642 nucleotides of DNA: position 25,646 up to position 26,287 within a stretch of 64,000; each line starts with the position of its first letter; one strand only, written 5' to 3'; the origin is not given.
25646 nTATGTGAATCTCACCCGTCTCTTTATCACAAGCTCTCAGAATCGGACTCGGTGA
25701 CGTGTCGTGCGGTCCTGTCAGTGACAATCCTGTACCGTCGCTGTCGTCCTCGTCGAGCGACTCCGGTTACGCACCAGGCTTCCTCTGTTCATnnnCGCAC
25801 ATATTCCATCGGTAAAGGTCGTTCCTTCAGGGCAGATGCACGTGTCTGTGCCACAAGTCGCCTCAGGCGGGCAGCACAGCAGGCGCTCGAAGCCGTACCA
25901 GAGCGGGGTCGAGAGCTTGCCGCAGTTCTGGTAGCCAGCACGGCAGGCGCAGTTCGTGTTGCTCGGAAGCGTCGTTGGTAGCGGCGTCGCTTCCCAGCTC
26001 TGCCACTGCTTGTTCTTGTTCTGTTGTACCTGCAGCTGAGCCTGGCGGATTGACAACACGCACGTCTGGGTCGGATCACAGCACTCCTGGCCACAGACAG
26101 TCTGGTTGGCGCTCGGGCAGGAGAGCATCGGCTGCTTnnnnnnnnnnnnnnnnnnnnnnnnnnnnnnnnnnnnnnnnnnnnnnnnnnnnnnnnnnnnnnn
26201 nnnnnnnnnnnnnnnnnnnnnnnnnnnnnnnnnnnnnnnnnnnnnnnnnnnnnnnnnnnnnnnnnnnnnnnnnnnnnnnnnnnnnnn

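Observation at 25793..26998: Secreted protein built from trefoil (P-type) domains with a long glutamine-rich linker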

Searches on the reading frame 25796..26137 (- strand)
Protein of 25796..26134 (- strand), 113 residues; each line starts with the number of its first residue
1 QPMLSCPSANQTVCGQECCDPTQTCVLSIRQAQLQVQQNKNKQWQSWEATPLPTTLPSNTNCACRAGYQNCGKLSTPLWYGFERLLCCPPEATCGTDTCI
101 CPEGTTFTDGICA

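Call 32: find_homologous_proteins(query=window:25796-26134:-, max_evalue=10)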
Query seq(113 aa): no candidate shares three 5-residue words with the query. No homologue found.

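Call 42: search_protein_representatives(alignment_id=A2)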
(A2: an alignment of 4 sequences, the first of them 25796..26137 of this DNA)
Query: 4 sequences, 112 profile positions. Proteins with E-value up to 0.001 (for the whole library): 5; up to 1e-10: 1; up to 1e-30: 1. The best 5 are listed.
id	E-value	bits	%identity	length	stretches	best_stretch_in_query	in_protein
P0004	2.1e-53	195.4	-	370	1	1-112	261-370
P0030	5.7e-09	52.4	-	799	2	55-92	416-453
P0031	2.4e-07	47.1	-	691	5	42-85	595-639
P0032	2.8e-07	46.9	-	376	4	37-82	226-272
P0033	4.9e-04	36.5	-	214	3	29-83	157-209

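Call 44: search_protein_families(library=pfam, proteins=[P0030, P0031, P0032, P0033], max_evalue=0.01)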
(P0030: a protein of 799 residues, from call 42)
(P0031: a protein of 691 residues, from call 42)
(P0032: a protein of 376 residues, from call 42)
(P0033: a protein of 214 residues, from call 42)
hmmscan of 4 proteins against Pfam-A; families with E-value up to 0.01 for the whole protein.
P0030 (799 aa): 1 family
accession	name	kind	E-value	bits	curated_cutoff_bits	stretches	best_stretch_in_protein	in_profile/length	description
PF00088.24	Trefoil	-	8.7e-22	77.2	21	2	273-323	1-43/43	Trefoil (P-type) domain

P0031 (691 aa): 7 families
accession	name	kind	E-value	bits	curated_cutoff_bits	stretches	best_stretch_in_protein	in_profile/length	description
PF14882.11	INT_rpt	-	1.5e-18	67.2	26.5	0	361-395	1-34/55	Integrase repeat unit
PF12796.13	Ank_2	-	2.8e-08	34.7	27.3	1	13-84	21-86/90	Ankyrin repeats (3 copies)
PF13857.12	Ank_5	-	6e-05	23.8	27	1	12-61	4-56/56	Ankyrin repeats (many copies)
PF00023.36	Ank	-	0.0001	22.9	21.1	0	20-51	1-32/33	Ankyrin repeat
PF12870.14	DUF4878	-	0.001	19.8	24.1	0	271-298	7-34/112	Domain of unknown function (DUF4878)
PF18019.7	Cas3_HD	-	0.0016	18.9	23.1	0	566-576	191-201/207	Cas3, HD domain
PF05137.18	PilN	-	0.0022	18.4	22.8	0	397-419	24-46/78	Fimbrial assembly protein (PilN)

P0032 (376 aa): 4 families
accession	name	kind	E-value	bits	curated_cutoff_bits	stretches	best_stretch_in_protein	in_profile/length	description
PF14882.11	INT_rpt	-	2.8e-16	59.9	26.5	2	96-129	1-33/55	Integrase repeat unit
PF11961.13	DUF3475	-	0.00013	22.4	29.7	0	145-159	2-16/57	Domain of unknown function (DUF3475)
PF18019.7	Cas3_HD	-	0.0017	18.8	23.1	0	149-199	151-201/207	Cas3, HD domain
PF05137.18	PilN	-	0.0096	16.4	22.8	0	141-158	29-46/78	Fimbrial assembly protein (PilN)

P0033 (214 aa): 3 families
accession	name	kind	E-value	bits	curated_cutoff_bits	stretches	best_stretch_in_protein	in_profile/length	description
PF14882.11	INT_rpt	-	2.5e-06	28.1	26.5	0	44-77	1-33/55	Integrase repeat unit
PF00803.23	3A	-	0.0011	18.7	25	0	20-64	34-76/237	3A/RNA2 movement protein family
PF08335.16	GlnD_UR_UTase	-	0.0091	16.5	21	0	20-48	94-125/141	GlnD PII-uridylyltransferase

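Call 45: list_cluster_members(proteins=[P0030])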
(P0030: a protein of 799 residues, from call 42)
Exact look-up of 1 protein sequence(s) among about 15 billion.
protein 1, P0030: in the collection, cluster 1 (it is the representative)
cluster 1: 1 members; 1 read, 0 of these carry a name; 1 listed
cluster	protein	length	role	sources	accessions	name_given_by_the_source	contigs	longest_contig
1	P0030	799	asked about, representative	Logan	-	-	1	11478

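Call 47: find_encoding_contigs(protein=P0030, flank=6000, max_places=3)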
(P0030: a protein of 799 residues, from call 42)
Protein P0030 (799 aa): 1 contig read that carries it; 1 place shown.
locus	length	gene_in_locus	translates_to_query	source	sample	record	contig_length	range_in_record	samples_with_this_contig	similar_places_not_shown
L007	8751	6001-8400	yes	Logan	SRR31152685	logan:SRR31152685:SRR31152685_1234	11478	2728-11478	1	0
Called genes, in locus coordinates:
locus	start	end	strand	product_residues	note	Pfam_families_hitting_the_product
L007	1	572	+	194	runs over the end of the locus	PF00347:Ribosomal_L6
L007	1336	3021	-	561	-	PF01300:Sua5_yciO_yrdC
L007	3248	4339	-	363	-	-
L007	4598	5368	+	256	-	-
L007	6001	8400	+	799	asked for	PF00088:Trefoil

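Call 48: predict_structure(alignment_id=A2)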
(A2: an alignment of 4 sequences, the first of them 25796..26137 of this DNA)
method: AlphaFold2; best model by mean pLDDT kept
length: 114 residues; sequences in the alignment: 4
mean_pLDDT: 67.1   pTM: 0.54
mean pLDDT of the five models: 67.1, 64.6, 62.7, 60.8, 56.3
residues with pLDDT >= 90: 0; 70-90: 64; 50-70: 24; < 50: 26
segments of 3 or more residues with pLDDT < 50: 35-38, 40-57
pLDDT, mean of each block of 10 residues (from residue 1): 61 77 75 50 39 47 81 63 72 84 84 78
secondary structure, 60 per line:
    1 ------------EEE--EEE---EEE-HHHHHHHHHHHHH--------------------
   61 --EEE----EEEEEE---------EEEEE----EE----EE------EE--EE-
elements in order: E13-15 E18-20 E24-26 H28-40 E63-65 E70-75 E85-89

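Call 51: fold_search(model_id=the predicted structure, library=pdb)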
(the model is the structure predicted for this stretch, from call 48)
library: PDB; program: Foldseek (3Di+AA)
matches with E <= 10: 40; with E <= 0.001: 0
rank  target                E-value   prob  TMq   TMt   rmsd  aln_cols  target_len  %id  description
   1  7kp7_D                1.4e+00  0.08  0.20  0.18   5.8        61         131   16  asymmetric mTNF-alpha hTNFR1 complex (released 2021-01-13)
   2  6cku_MODEL_1_A        1.6e+00  0.14  0.24  0.41   6.0        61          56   26  Solution structure of the zebrafish granulin AaE (released 2018-06-13)
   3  7kp7_E                2.0e+00  0.07  0.19  0.17   6.0        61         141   16  asymmetric mTNF-alpha hTNFR1 complex (released 2021-01-13)
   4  4bso                  2.9e+00  0.03  0.18  0.20   9.2        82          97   16  Crystal structure of R-spondin 1 (Fu1Fu2) - Native (released 2013-06-19)
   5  1ext_A                3.3e+00  0.06  0.22  0.17   5.1        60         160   17  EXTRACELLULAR DOMAIN OF THE 55KDA TUMOR NECROSIS FACTOR RECEPTOR. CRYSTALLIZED AT PH3.7 IN P 21 21 21. (released 1997-01-11)
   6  8zui_D                3.5e+00  0.04  0.19  0.16   5.9        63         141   19  Binary cluster of TNF-TNFR1 ectodomain complex (released 2025-06-11)
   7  1ncf_B                3.5e+00  0.04  0.19  0.16   7.3        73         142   15  A NEW PARADIGM FOR TUMOR NECROSIS FACTOR SIGNALLING (released 1995-12-07)
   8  8e1z_B                3.8e+00  0.05  0.20  0.15   9.6        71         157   21  Crystal structure of Plasmodium falciparum ookinete surface antigen Pfs28 (released 2022-11-30)
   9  6nyp_E                3.8e+00  0.04  0.19  0.30   6.9        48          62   23  Crystal structure of UL144/BTLA complex (released 2019-05-29)
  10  4cdk_E                3.8e+00  0.02  0.19  0.20  10.7        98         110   16  Structure of ZNRF3-RSPO1 (released 2014-01-08)
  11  3alq_U                4.0e+00  0.01  0.16  0.13  13.5        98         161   16  Crystal structure of TNF-TNFR2 complex (released 2010-11-17)
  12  1jma_B                4.6e+00  0.02  0.16  0.18   8.3        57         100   18  CRYSTAL STRUCTURE OF THE HERPES SIMPLEX VIRUS GLYCOPROTEIN D BOUND TO THE CELLULAR RECEPTOR HVEA/HVEM (released 2001-09-26)
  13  6nyp_F                5.2e+00  0.02  0.17  0.24   9.4        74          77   19  Crystal structure of UL144/BTLA complex (released 2019-05-29)
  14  1tnr_R                5.9e+00  0.03  0.18  0.16   5.9        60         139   17  CRYSTAL STRUCTURE OF THE SOLUBLE HUMAN 55 KD TNF RECEPTOR-HUMAN TNF-BETA COMPLEX: IMPLICATIONS FOR TNF RECEPTOR ACTIVA (released 1994-07-31)
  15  3me2_R                5.9e+00  0.02  0.19  0.14  11.2        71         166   20  Crystal structure of mouse RANKL-RANK complex (released 2010-06-02)
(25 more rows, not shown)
